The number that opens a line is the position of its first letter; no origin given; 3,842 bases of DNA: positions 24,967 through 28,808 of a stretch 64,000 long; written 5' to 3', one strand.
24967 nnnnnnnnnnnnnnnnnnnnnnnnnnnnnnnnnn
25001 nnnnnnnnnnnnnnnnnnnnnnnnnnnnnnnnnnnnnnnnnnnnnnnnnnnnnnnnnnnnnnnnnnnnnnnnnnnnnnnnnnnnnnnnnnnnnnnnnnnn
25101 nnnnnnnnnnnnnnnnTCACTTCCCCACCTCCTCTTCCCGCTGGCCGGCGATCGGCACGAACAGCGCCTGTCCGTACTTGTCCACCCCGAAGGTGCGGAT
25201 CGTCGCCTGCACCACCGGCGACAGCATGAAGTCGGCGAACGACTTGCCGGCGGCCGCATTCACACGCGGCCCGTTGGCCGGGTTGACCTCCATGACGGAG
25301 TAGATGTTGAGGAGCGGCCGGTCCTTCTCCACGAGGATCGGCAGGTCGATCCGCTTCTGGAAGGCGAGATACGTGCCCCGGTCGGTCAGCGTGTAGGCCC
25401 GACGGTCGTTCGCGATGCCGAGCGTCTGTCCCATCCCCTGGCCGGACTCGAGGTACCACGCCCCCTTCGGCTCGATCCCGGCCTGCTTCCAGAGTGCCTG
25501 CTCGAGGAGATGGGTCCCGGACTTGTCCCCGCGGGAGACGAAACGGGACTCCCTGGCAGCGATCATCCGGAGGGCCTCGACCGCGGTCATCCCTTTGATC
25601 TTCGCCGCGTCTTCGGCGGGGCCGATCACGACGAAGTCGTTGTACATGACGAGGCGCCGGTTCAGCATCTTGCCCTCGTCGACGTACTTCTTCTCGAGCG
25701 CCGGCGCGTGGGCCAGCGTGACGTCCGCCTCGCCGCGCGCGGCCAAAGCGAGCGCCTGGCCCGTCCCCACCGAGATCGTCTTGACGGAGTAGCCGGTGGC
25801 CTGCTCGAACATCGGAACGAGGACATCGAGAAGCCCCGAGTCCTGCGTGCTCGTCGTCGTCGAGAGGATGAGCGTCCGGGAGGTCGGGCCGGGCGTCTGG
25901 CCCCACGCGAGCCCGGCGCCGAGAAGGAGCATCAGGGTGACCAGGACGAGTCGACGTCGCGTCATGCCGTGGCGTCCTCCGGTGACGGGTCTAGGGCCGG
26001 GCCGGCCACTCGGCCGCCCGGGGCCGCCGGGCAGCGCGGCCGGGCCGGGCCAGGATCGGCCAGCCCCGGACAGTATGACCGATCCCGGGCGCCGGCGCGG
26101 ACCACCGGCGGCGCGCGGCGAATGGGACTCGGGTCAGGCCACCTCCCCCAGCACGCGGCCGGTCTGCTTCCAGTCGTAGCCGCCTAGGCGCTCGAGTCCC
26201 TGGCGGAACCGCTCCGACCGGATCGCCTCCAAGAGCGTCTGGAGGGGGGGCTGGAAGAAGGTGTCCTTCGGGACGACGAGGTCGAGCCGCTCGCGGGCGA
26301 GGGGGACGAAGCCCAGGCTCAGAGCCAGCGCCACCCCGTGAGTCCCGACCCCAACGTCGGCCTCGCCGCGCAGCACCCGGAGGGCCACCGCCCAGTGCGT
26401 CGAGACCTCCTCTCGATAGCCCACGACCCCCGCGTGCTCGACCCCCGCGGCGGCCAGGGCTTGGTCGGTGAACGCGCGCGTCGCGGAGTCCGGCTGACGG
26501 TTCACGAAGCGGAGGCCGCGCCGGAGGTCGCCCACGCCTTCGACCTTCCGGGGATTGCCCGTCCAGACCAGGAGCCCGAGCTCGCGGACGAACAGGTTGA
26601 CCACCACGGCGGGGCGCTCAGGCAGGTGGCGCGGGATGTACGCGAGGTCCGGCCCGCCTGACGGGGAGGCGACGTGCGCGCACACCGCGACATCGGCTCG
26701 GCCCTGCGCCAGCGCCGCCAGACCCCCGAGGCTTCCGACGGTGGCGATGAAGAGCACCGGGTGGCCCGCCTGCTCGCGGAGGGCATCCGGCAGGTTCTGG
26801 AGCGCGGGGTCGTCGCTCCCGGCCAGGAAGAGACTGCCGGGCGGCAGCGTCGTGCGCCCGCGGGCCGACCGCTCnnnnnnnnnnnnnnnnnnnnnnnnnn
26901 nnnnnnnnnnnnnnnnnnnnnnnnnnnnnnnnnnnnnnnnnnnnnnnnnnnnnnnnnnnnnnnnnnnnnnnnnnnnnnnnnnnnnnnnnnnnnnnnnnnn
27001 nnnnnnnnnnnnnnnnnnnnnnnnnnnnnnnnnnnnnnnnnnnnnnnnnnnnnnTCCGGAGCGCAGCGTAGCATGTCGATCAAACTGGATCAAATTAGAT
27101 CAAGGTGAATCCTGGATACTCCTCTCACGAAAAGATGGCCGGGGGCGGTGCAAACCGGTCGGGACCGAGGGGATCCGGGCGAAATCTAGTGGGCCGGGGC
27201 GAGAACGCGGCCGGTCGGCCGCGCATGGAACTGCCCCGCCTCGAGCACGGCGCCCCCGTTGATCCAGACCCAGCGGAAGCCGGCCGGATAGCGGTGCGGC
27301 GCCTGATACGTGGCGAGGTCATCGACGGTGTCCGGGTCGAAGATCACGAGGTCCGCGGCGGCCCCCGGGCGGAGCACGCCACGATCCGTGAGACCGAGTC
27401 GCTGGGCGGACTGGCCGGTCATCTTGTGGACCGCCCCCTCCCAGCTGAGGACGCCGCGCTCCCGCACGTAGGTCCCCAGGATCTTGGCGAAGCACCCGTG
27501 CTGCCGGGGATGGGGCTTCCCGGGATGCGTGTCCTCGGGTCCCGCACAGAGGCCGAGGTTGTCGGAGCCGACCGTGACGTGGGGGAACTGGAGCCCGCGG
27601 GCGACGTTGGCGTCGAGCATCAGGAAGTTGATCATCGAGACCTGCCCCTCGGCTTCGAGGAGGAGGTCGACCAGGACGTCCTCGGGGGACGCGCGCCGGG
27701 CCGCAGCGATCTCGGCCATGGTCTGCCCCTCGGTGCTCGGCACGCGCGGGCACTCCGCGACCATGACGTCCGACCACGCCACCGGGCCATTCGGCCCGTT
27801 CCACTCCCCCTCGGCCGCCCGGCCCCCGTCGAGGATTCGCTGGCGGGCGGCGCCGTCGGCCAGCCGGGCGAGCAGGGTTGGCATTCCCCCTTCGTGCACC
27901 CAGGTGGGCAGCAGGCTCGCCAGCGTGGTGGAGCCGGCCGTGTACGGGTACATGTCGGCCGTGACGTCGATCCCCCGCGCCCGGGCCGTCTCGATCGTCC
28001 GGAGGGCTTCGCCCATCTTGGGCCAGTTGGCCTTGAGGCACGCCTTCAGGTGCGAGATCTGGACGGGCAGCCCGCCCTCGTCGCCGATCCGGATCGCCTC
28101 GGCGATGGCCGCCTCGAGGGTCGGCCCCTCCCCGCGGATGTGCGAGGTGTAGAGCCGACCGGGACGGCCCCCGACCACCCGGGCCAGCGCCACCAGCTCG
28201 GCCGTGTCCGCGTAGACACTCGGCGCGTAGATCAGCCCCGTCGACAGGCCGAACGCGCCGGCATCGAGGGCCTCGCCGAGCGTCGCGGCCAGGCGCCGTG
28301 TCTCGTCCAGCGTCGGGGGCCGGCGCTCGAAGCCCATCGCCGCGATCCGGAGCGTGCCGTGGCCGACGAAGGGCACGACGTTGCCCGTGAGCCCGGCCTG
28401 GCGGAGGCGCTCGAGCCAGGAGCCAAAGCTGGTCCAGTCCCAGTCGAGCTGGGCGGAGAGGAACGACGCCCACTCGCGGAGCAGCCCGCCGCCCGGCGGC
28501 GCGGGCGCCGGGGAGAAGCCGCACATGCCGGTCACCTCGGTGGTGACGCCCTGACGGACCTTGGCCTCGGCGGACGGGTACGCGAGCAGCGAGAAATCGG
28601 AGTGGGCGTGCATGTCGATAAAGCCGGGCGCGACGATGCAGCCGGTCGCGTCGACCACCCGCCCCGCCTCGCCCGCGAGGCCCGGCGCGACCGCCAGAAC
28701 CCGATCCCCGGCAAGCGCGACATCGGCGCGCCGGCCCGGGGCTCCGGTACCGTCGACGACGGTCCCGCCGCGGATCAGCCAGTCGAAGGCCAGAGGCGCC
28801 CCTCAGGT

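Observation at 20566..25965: Single operon encoding both a tungstate (TupA, TTTS motif) and a molybdate (ModA) binding protein with two different permeases and two different TOBE-ATPases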

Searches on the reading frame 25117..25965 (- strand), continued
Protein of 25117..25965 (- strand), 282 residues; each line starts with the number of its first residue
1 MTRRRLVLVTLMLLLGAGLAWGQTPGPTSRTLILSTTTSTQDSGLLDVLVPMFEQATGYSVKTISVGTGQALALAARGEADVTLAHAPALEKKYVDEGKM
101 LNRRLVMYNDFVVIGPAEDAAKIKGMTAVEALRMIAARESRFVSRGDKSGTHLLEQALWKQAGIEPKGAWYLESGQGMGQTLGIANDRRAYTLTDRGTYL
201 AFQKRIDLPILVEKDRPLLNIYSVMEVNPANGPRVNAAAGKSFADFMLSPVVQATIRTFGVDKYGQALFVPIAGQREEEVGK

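Call 16: search_solved_structures(query=window:25117-25965:-, show_alignments=2, max_evalue=0.00001)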
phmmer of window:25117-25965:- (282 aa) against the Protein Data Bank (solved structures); distinct sequences matched with E-value up to 0.00001: 5.
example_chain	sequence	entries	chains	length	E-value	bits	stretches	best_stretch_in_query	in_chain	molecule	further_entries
3lr1_A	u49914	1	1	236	1.3e-68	234.4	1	31-250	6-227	Tungstate ABC transporter, periplasmic tungstate-binding protein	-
5my5_A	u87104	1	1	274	9.9e-67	228.2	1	25-273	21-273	ABC transporter periplasmic substrate-binding protein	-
3muq_A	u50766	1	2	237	5e-62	212.8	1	33-259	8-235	uncharacterized conserved protein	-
3kn3_A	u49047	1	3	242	1.3e-57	198.4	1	32-259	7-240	PUTATIVE PERIPLASMIC PROTEIN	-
3cvg_A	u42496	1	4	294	5.1e-10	42.3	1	76-273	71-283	Putative metal binding protein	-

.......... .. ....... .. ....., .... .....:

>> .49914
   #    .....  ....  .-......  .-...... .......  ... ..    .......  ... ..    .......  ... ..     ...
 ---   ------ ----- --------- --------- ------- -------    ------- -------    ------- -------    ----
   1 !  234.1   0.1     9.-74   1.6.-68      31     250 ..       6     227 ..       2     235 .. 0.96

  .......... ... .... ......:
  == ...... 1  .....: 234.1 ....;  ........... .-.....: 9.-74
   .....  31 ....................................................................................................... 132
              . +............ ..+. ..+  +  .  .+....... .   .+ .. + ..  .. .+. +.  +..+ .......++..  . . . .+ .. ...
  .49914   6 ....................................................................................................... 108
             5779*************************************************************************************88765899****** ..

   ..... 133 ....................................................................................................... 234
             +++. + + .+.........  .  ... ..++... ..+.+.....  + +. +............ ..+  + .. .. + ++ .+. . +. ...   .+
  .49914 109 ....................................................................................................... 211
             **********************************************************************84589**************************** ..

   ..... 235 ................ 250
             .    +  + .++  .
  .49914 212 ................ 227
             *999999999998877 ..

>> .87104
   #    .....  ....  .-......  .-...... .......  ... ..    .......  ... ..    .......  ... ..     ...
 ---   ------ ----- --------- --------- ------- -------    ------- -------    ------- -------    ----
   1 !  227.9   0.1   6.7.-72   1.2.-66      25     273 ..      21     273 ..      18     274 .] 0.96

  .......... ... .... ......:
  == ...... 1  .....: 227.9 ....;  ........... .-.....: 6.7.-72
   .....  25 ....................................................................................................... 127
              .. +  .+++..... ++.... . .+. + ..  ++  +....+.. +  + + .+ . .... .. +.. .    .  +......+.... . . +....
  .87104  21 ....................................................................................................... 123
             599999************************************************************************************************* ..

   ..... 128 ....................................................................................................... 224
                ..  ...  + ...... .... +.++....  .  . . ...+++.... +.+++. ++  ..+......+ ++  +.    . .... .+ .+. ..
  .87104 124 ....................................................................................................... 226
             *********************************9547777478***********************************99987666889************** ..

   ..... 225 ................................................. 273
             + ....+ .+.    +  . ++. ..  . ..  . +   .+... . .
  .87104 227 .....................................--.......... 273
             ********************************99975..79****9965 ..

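Call 40: search_protein_families(library=pfam, proteins=[L028:5872-7500:+, L028:7501-7941:+, L028:8857-10311:-, L037:5848-7542:+, L029:6263-7897:+, L029:9769-11913:+, L072:5379-7451:+, L072:8917-12462:+, L037:9217-11508:+], max_evalue=0.00001)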
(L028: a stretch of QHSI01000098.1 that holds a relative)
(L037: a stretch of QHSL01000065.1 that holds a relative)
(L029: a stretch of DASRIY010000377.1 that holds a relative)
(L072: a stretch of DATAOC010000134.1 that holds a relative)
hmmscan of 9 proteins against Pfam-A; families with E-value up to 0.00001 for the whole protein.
L028:5872-7500:+ (542 aa): 2 families
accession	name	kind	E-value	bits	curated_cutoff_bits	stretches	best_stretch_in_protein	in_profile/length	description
PF00501.34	AMP-binding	-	3.3e-69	234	29.9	1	46-399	8-384/384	AMP-binding enzyme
PF13193.12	AMP-binding_C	-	4.4e-23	82.4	24.5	1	448-523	1-76/76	AMP-binding enzyme C-terminal domain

L028:7501-7941:+ (146 aa): 1 family
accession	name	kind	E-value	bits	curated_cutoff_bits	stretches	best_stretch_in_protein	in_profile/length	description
PF00126.33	HTH_1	-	3.5e-06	27.3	26.6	1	48-108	5-60/60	Bacterial regulatory helix-turn-helix protein, lysR family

L028:8857-10311:- (484 aa): 2 families
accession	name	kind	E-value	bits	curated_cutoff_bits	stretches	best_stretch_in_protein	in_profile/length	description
PF01547.30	SBP_bac_1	-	1.9e-21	77.8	26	1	107-390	6-305/307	Bacterial extracellular solute-binding protein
PF13416.11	SBP_bac_8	-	2e-20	74.2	27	1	113-420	1-276/279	Bacterial extracellular solute-binding protein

L037:5848-7542:+ (564 aa): 2 families
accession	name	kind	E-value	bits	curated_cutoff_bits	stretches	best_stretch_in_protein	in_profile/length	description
PF00501.34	AMP-binding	-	2.1e-71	241.2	29.9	1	67-421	7-384/384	AMP-binding enzyme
PF13193.12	AMP-binding_C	-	3e-23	83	24.5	1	470-545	1-76/76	AMP-binding enzyme C-terminal domain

L029:6263-7897:+ (544 aa): 10 families
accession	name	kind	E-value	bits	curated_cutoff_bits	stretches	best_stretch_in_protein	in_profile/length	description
PF14559.12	TPR_19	-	3.7e-15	56.4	25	2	62-121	2-61/68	Tetratricopeptide repeat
PF07719.23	TPR_2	-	5.3e-14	51.5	27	0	122-151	4-33/34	Tetratricopeptide repeat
PF13432.12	TPR_16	-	7.9e-12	45.8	32.7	1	56-112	2-58/65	Tetratricopeptide repeat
PF13181.12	TPR_8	-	1.5e-10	40.8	25.7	0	122-151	4-33/34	Tetratricopeptide repeat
PF13428.12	TPR_14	-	4.1e-10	39.8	23.5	0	122-151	4-33/44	Tetratricopeptide repeat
PF00515.34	TPR_1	-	3.6e-09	36.5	27.8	0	51-84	1-34/34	Tetratricopeptide repeat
PF12895.13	ANAPC3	-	8.4e-09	36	27.2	0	98-177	2-80/82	Anaphase-promoting complex, cyclosome, subunit 3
PF13414.12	TPR_11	-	5.4e-08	32.8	26.8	1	61-97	4-40/42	TPR repeat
PF21545.3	T7SS_EccA1_N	-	2.1e-06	27.7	27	0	124-227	104-207/272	T7SS, ESX-1 secretion system protein EccA1, N-terminal domain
PF13431.12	TPR_17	-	6.2e-06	26.5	24.4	0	74-104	2-32/34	Tetratricopeptide repeat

L029:9769-11913:+ (714 aa): 3 families
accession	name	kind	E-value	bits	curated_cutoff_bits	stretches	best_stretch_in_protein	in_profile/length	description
PF05226.16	CHASE2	-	2.1e-52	178.7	26.3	1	27-330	3-254/257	CHASE2 domain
PF00211.25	Guanylate_cyc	-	1.9e-23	83.5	21.9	1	427-599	9-175/183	Adenylate and Guanylate cyclase catalytic domain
PF07238.19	PilZ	-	4.1e-11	43.6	22.5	1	611-707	2-101/102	PilZ domain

L072:5379-7451:+ (690 aa): 4 families
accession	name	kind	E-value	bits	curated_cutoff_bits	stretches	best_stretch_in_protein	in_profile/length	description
PF01434.24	Peptidase_M41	-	1.3e-67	227.8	29.9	1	478-665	2-190/191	Peptidase family M41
PF00004.35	AAA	-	8.8e-43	146.3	21.2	1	265-397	1-130/131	ATPase family associated with various cellular activities (AAA)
PF17862.7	AAA_lid_3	-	8e-17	60.9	27.2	1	420-463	1-44/45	AAA+ lid domain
PF06480.20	FtsH_ext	-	9.9e-09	35.8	25.5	1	47-162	2-102/103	FtsH Extracellular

L072:8917-12462:+ (1181 aa): 10 families
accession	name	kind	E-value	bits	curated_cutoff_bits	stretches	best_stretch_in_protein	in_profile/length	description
PF05231.19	MASE1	-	6.8e-50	170.3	29.8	1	23-299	4-297/299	MASE1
PF01590.32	GAF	-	4.8e-35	121.4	22.4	2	649-788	1-133/133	GAF domain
PF13185.12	GAF_2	-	3.8e-34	118.2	28.6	2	648-788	2-135/136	GAF domain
PF02518.31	HATPase_c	-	3.8e-30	105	26.4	1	923-1031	2-107/111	Histidine kinase-, DNA gyrase B-, and HSP90-like ATPase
PF00072.30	Response_reg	-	1.7e-23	83.4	30.2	1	1061-1173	1-109/111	Response regulator receiver domain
PF00512.31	HisKA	-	1.2e-15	57.8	26.9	1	810-875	1-65/66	His Kinase A (phospho-acceptor) domain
PF13492.12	GAF_3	-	1.5e-13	51.7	27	1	401-483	49-129/129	GAF domain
PF13426.13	PAS_9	-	1.1e-09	38.9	27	1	511-604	7-102/103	PAS domain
PF08448.16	PAS_4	-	3.7e-09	37.2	23.1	1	502-608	2-110/110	PAS fold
PF00989.32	PAS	-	2.2e-08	34.5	22.6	1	498-603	4-113/113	PAS fold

L037:9217-11508:+ (763 aa): 9 families
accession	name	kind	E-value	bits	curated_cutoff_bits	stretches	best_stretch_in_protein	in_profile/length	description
PF07719.23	TPR_2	-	4.4e-14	51.8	27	0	270-303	1-34/34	Tetratricopeptide repeat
PF14559.12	TPR_19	-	4.2e-12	46.6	25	1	315-370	2-57/68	Tetratricopeptide repeat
PF13428.12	TPR_14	-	6.1e-10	39.2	23.5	0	272-309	3-40/44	Tetratricopeptide repeat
PF13432.12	TPR_16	-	2e-08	35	32.7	1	276-336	3-63/65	Tetratricopeptide repeat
PF00515.34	TPR_1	-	4.9e-08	32.9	27.8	0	281-303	12-34/34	Tetratricopeptide repeat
PF13414.12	TPR_11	-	7.3e-08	32.4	26.8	0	281-317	5-41/42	TPR repeat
PF13424.12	TPR_12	-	2.2e-07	31.4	30.1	0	270-332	3-73/77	Tetratricopeptide repeat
PF13181.12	TPR_8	-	2.5e-07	30.7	25.7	0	270-303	1-34/34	Tetratricopeptide repeat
PF12895.13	ANAPC3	-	3.4e-06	27.7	27.2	1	283-362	2-80/82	Anaphase-promoting complex, cyclosome, subunit 3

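Call 62: search_protein_families(library=ncbifam, proteins=[L060:10665-10976:+, L036:10478-10684:+, L018:9815-10396:+, L018:10428-10997:+, L005:7122-7853:+], max_evalue=0.00001)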
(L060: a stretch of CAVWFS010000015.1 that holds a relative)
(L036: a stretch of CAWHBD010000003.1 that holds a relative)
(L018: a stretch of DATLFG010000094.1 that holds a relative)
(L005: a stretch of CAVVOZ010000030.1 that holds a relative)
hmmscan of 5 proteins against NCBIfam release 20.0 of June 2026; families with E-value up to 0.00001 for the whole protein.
L060:10665-10976:+ (104 aa): 2 families
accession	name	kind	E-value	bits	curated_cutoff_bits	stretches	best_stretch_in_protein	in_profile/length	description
TIGR00637.1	ModE_repress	subfamily_domain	9.4e-15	54.5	98.5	1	14-92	3-81/100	ModE molybdate transport repressor domain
NF007957.0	PRK10676.1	equivalog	1.4e-07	30.9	369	1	7-85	11-89/263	molybdenum-dependent transcriptional regulator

L036:10478-10684:+ (69 aa): 5 families
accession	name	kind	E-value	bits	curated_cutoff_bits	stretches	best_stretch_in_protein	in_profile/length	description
TIGR00638.1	Mop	subfamily_domain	1.8e-24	85.6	55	1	1-68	1-68/70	molybdenum-pterin binding domain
TIGR02142.1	modC_ABC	equivalog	8.3e-10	38.4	285.05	1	3-63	292-351/353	molybdenum ABC transporter ATP-binding protein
NF008355.0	PRK11144.1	equivalog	2.4e-08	33.3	434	1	3-63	290-349/353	molybdenum ABC transporter ATP-binding protein ModC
NF040840.2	tungstate_WtpC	equivalog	2.6e-07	30.3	440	1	2-65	284-345/347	tungstate ABC transporter ATP-binding protein WtpC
NF007957.0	PRK10676.1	equivalog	4.5e-06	26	369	1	5-66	198-259/263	molybdenum-dependent transcriptional regulator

L018:9815-10396:+ (194 aa): 2 families
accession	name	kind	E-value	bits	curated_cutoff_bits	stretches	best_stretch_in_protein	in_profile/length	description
TIGR01256.1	modA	equivalog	6.8e-50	170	62.5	1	2-189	28-217/217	molybdate ABC transporter substrate-binding protein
NF007958.0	PRK10677.1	equivalog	2.9e-28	98.5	253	1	3-190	61-253/256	molybdate ABC transporter substrate-binding protein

L018:10428-10997:+ (190 aa): 30 families (the best 25 are shown)
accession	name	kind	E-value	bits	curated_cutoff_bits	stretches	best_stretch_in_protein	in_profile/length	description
TIGR02141.1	modB_ABC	equivalog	2.5e-68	229.8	182.6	1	1-189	2-189/208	molybdate ABC transporter permease subunit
NF006939.0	PRK09421.1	equivalog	5.8e-62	209.1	262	1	1-182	14-196/230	molybdate ABC transporter permease subunit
TIGR01581.1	Mo_ABC_porter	hypoth_equivalog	2.2e-56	190.9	210.3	1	1-188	25-212/225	ABC transporter permease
TIGR00969.1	3a0106s02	subfamily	3e-43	148.2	240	1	1-188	65-252/272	sulfate ABC transporter permease subunit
TIGR02139.1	permease_CysT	equivalog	7.1e-39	134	246.1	1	1-188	54-241/265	sulfate ABC transporter permease subunit CysT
NF040839.1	tungstate_WtpB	equivalog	5.2e-38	131.1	340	1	2-185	49-227/251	tungstate ABC transporter permease WtpB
NF008208.0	PRK10971.1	equivalog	1.3e-31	110.1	415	1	7-179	68-240/277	sulfate/thiosulfate ABC transporter permease CysT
TIGR02140.1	permease_CysW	equivalog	1.7e-30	106.4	329.1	1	3-182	53-232/261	sulfate ABC transporter permease subunit CysW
NF008620.0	PRK11602.1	equivalog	1.4e-25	90.1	442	1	4-186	71-257/291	sulfate/thiosulfate ABC transporter permease CysW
NF038017.1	ABC_perm1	subfamily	8.8e-24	84.5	100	1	2-189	1-181/184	ABC transporter permease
NF011624.0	PRK15050.1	equivalog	1.8e-18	66.7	247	1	3-175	79-254/297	2-aminoethylphosphonate ABC transporter permease subunit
TIGR03262.1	PhnU2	equivalog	1.1e-17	63.9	593.25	1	2-165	59-219/546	putative 2-aminoethylphosphonate ABC transporter permease subunit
TIGR03226.1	PhnU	equivalog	5.6e-16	58.9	283.45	1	3-174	97-271/311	2-aminoethylphosphonate ABC transporter permease subunit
NF007047.0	PRK09500.1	equivalog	4.5e-15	56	326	1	4-188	65-234/257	spermidine/putrescine ABC transporter permease PotC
NF007044.0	PRK09497.1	equivalog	9.4e-14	51.5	348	1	2-160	68-231/285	spermidine/putrescine ABC transporter permease PotB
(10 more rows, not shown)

L005:7122-7853:+ (244 aa): 9 families
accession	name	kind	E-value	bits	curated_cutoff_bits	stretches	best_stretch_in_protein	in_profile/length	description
NF002917.0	PRK03537.1-3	equivalog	8.1e-95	317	264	1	2-244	23-264/267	molybdate ABC transporter substrate-binding protein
NF002918.0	PRK03537.1-4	equivalog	1.4e-89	299.6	288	1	3-242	7-244/246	molybdate ABC transporter substrate-binding protein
NF002919.0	PRK03537.1-6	equivalog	4.7e-87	292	482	1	4-244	34-273/275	molybdate ABC transporter substrate-binding protein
NF002920.0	PRK03537.2-1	equivalog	1.3e-62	211.8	470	1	2-244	24-275/314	molybdate ABC transporter substrate-binding protein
NF002916.0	PRK03537.1-2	equivalog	1.9e-56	191.3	359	1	3-242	4-241/244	molybdate ABC transporter substrate-binding protein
NF002915.0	PRK03537.1-1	equivalog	2.5e-41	141.6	383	1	5-242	2-226/236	molybdate ABC transporter substrate-binding protein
TIGR01256.1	modA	equivalog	2.2e-19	70.3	62.5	1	9-130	1-124/217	molybdate ABC transporter substrate-binding protein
NF003196.0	PRK04168.1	equivalog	9.2e-07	28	355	0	4-130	34-166/338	tungstate ABC transporter substrate-binding protein WtpA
NF007958.0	PRK10677.1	equivalog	4.4e-06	25.9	253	0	2-60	26-84/256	molybdate ABC transporter substrate-binding protein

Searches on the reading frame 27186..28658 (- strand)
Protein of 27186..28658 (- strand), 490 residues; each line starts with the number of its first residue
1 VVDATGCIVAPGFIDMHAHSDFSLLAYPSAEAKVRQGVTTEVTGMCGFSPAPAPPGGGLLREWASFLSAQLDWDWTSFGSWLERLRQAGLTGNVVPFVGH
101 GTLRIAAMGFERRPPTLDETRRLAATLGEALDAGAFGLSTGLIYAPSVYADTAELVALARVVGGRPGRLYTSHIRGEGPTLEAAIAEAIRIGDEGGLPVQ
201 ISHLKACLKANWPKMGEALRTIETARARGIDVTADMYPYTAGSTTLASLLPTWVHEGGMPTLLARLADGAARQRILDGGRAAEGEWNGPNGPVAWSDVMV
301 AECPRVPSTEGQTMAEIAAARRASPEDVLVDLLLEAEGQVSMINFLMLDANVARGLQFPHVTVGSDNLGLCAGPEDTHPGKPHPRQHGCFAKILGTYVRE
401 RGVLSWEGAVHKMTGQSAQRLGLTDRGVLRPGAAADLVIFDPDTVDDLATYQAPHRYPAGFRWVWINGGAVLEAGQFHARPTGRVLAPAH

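Call 3: search_protein_families(library=pfam, proteins=[window:27186-28658:-])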
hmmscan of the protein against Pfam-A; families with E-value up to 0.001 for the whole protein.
window:27186-28658:- (490 aa): 2 families
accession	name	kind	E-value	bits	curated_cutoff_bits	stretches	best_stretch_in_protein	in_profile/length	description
PF07969.17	Amidohydro_3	-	1.7e-32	114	29.7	1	2-469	3-469/472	Amidohydrolase family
PF01979.26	Amidohydro_1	-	2e-08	34.3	25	1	397-444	275-322/345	Amidohydrolase family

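Call 4: search_protein_families(library=ncbifam, proteins=[window:27186-28658:-])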
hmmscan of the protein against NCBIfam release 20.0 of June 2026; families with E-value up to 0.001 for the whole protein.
window:27186-28658:- (490 aa): 34 families (the best 25 are shown)
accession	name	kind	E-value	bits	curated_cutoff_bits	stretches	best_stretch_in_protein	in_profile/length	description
NF006560.0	PRK09061.1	subfamily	5.7e-55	186.6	340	3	314-478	331-502/517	amidohydrolase family protein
NF006689.0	PRK09237.1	equivalog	1.7e-09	36.8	371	1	2-42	48-90/383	amidohydrolase/deacetylase family metallohydrolase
TIGR00857.1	pyrC_multi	subfamily_domain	3.8e-08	32.7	279.05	0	400-448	328-375/412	dihydroorotase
TIGR03121.1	one_C_dehyd_A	equivalog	5.5e-08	31.5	392.75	1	413-485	438-511/556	formylmethanofuran dehydrogenase subunit A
TIGR02033.1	D-hydantoinase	equivalog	3e-07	29.7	393.25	0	2-26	42-66/454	dihydropyrimidinase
NF006845.0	PRK09357.2-6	equivalog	3.1e-07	29.4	728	0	2-35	46-74/428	dihydroorotase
NF006839.0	PRK09357.1-4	equivalog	5e-07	28.7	576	0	1-19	43-61/422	dihydroorotase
NF004801.0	PRK06151.1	subfamily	6.8e-07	28.5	416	0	2-24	49-71/491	chlorohydrolase family protein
NF004839.0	PRK06189.1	equivalog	7.5e-07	28.1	631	0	404-446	353-395/451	allantoinase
NF006844.0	PRK09357.2-5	equivalog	9.3e-07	28.2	701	0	401-445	340-383/422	dihydroorotase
NF006841.0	PRK09357.2-2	equivalog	9.5e-07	27.8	640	0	2-19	40-57/421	dihydroorotase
TIGR03583.1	EF_0837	hypoth_equivalog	1.6e-06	27.4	432.15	0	405-441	294-330/365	amidohydrolase/deacetylase family metallohydrolase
TIGR03178.1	allantoinase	equivalog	4e-06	25.9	357.85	0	404-452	347-395/441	allantoinase AllB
TIGR01224.1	hutI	equivalog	6.8e-06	25.1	298.15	0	2-23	31-52/377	imidazolonepropionase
NF009059.0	PRK12393.1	equivalog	8.1e-06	24.8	543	0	407-443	361-397/460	amidohydrolase family protein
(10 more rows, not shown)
